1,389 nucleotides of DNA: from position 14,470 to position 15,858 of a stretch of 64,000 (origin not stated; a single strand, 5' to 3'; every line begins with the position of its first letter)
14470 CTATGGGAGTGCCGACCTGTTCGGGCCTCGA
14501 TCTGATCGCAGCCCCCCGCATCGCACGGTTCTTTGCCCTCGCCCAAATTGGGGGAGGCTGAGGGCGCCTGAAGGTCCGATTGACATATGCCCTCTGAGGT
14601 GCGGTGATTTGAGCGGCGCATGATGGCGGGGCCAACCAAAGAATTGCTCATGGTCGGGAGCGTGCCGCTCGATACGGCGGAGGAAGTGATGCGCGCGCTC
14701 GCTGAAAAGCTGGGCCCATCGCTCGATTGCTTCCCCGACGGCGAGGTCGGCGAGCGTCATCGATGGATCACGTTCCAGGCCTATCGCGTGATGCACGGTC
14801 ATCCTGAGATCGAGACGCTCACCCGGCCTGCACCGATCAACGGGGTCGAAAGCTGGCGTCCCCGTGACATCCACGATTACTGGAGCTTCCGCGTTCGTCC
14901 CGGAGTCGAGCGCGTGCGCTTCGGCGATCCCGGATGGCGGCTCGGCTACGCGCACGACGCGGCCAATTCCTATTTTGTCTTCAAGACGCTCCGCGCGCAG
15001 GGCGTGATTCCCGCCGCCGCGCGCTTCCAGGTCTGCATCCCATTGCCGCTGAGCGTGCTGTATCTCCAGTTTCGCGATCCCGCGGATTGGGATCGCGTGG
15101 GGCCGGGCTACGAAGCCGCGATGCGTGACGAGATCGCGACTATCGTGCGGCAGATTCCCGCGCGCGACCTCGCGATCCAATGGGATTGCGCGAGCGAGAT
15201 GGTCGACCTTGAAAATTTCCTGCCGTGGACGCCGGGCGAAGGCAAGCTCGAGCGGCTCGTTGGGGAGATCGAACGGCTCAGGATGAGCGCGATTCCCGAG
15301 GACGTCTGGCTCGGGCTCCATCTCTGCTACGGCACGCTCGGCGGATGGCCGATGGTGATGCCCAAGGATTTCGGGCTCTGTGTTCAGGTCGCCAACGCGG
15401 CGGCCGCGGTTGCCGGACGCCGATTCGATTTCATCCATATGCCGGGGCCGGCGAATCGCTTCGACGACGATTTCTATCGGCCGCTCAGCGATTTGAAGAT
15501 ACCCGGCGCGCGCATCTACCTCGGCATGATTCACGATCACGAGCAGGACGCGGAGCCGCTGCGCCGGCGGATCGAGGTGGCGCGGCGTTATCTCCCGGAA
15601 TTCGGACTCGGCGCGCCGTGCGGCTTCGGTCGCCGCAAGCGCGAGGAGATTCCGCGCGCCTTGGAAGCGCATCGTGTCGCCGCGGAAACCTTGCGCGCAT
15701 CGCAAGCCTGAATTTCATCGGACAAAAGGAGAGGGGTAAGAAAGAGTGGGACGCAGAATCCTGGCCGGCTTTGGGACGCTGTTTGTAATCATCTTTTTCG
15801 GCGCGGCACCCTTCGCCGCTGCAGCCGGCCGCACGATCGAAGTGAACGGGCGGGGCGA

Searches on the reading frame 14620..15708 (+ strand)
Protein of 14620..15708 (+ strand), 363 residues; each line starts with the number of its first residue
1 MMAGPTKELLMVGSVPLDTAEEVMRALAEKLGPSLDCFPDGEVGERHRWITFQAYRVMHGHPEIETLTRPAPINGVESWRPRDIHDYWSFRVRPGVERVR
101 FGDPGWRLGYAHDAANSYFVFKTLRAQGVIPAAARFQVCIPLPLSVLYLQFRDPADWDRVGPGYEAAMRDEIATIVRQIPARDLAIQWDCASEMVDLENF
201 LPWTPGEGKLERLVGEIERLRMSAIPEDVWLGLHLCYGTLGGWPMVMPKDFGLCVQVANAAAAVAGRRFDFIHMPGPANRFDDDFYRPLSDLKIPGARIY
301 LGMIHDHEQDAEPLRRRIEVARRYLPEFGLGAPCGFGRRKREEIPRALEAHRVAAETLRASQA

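Call 8: search_protein_families(library=pfam, max_evalue=0.1, proteins=[window:14620-15708:+])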
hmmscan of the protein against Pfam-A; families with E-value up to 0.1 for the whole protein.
window:14620-15708:+ (363 aa): 0 families

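Call 9: search_protein_families(library=ncbifam, max_evalue=0.1, proteins=[window:14620-15708:+])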
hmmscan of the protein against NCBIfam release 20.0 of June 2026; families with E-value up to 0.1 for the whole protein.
window:14620-15708:+ (363 aa): 0 families

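Call 45: find_homologous_proteins(query=window:14620-15708:+, max_evalue=1e-30)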
Query window:14620-15708:+ (363 aa): 1265 proteins with E <= 1e-30 among 8000 candidates; the best 120 are listed.
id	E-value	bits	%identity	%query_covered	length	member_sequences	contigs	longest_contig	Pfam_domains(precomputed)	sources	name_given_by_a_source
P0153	3.6e-245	831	97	100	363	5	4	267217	-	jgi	jgi:methionine synthase II (cobalamin-independent)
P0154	3.1e-218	742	86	99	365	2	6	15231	-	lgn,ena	-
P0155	8.7e-214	728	84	99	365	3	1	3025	-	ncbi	-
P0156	9.1e-207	705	80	99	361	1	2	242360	-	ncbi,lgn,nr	ncbi:MAG: hypothetical protein IVW54_02110 [Candidatus Binataceae bacterium]|nr:hypothetical protein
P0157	8.5e-190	649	76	99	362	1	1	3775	-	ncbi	ncbi:MAG: hypothetical protein ACREP6_05260 [Candidatus Binataceae bacterium]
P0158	4.6e-136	472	55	99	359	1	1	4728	-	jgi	jgi:hypothetical protein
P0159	2.1e-131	457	56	97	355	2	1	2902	-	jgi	jgi:hypothetical protein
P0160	1.7e-130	454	56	99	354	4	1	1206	-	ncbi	-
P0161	7.5e-130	451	55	98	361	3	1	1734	-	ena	-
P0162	6.1e-129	448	57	97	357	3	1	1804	-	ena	-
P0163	8.7e-129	448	54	99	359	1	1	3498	-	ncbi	-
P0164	9.7e-129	448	54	99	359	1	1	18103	-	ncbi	ncbi:MAG: hypothetical protein ACREP6_16065 [Candidatus Binataceae bacterium]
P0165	1.2e-128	448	54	99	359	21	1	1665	-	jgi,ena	-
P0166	5.9e-128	445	54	98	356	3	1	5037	-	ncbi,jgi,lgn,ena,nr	ncbi:MAG TPA: hypothetical protein VMD75_10945 [Candidatus Binataceae bacterium]|nr:hypothetical pro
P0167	9.3e-128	445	54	97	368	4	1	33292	-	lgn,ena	-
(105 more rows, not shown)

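Call 46: find_encoding_contigs(protein=P0153, flank=10000, max_places=4)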
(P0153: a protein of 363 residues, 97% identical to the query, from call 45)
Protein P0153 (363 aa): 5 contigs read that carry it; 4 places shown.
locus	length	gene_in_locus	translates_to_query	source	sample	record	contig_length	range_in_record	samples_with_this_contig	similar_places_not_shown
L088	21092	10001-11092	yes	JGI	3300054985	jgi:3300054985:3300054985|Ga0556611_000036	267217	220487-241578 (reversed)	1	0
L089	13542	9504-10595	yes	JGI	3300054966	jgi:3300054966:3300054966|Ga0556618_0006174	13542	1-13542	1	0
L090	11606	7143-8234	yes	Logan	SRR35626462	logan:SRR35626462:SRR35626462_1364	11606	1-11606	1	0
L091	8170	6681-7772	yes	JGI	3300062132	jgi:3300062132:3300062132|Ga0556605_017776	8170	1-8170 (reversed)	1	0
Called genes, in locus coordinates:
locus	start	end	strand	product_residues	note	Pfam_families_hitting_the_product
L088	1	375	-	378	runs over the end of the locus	PF01820:Dala_Dala_lig_N, PF02222:ATP-grasp (weak), PF02786:CPSase_L_D2 (weak), PF07478:Dala_Dala_lig_C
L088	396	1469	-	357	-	PF00296:Bac_luciferase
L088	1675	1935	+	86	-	-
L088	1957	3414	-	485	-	PF00478:IMPDH, PF00571:CBS, PF03060:NMO, PF01070:FMN_dh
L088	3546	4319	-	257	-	PF00378:ECH_1, PF16113:ECH_2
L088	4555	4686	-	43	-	-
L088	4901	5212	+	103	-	PF04977:DivIC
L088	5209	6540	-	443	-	PF02550:AcetylCoA_hydro, PF13336:AcetylCoA_hyd_C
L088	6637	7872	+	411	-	PF07690:MFS_1, PF12832:MFS_1_like, PF00083:Sugar_tr, PF07690:MFS_1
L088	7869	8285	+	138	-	PF03653:UPF0093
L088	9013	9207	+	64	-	-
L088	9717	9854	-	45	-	-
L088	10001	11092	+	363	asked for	-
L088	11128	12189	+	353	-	PF04402:SIMPL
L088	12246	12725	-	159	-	PF13452:FAS1_DH_region (weak), PF01575:MaoC_dehydratas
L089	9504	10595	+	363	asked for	-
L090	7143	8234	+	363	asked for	-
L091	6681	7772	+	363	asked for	-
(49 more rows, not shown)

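Call 47: find_encoding_contigs(protein=P0156, flank=10000, max_places=2)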
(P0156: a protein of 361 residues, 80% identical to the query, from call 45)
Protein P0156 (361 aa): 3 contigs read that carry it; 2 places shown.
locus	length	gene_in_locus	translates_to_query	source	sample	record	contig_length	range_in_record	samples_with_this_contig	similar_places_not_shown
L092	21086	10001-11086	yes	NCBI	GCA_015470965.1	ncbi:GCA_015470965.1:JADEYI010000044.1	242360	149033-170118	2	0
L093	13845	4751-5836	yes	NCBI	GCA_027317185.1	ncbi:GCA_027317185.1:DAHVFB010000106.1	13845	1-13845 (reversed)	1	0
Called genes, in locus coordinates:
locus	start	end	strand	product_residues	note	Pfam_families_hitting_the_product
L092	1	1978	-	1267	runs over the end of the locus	PF13116:YhdP (faint), PF27051:TamB_N, PF04357:TamB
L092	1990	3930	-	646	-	PF07244:POTRA, PF01103:Omp85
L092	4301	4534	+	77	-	-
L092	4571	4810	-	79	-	PF09413:DUF2007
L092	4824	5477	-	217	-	PF09335:VTT_dom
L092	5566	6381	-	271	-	PF02086:MethyltransfD12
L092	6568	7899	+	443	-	PF00285:Citrate_synt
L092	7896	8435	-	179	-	PF14373:Imm_superinfect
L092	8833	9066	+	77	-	PF12728:HTH_17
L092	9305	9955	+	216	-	PF07040:DUF1326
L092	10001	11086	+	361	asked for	-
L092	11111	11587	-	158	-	PF01575:MaoC_dehydratas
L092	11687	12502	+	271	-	PF12146:Hydrolase_4, PF00561:Abhydrolase_1, PF12697:Abhydrolase_6, PF03096:Ndr (weak)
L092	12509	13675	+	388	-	PF22691:Thiolase_C_1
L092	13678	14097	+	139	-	PF12172:zf-ChsH2, PF01796:OB_ChsH2_C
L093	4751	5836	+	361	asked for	-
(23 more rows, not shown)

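Call 73: list_cluster_members(proteins=[P0001, P0002, window:14620-15708:+])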
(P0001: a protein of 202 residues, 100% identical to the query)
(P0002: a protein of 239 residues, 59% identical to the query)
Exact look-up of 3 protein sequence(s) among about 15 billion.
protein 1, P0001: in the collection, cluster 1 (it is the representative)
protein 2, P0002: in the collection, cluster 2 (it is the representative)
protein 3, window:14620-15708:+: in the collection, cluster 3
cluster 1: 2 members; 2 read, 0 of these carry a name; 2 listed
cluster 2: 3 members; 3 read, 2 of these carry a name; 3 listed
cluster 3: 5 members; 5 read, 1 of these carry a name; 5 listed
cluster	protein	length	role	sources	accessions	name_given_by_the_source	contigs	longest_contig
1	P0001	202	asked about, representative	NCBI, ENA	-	-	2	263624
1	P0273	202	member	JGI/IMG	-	-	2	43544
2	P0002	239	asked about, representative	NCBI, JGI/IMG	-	hypothetical protein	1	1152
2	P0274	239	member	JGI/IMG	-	hypothetical protein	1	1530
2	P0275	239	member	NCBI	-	-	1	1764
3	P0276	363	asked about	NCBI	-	-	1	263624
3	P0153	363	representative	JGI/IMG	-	methionine synthase II (cobalamin-independent)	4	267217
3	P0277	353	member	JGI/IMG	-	-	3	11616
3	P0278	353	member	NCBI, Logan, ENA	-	-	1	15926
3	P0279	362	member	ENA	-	-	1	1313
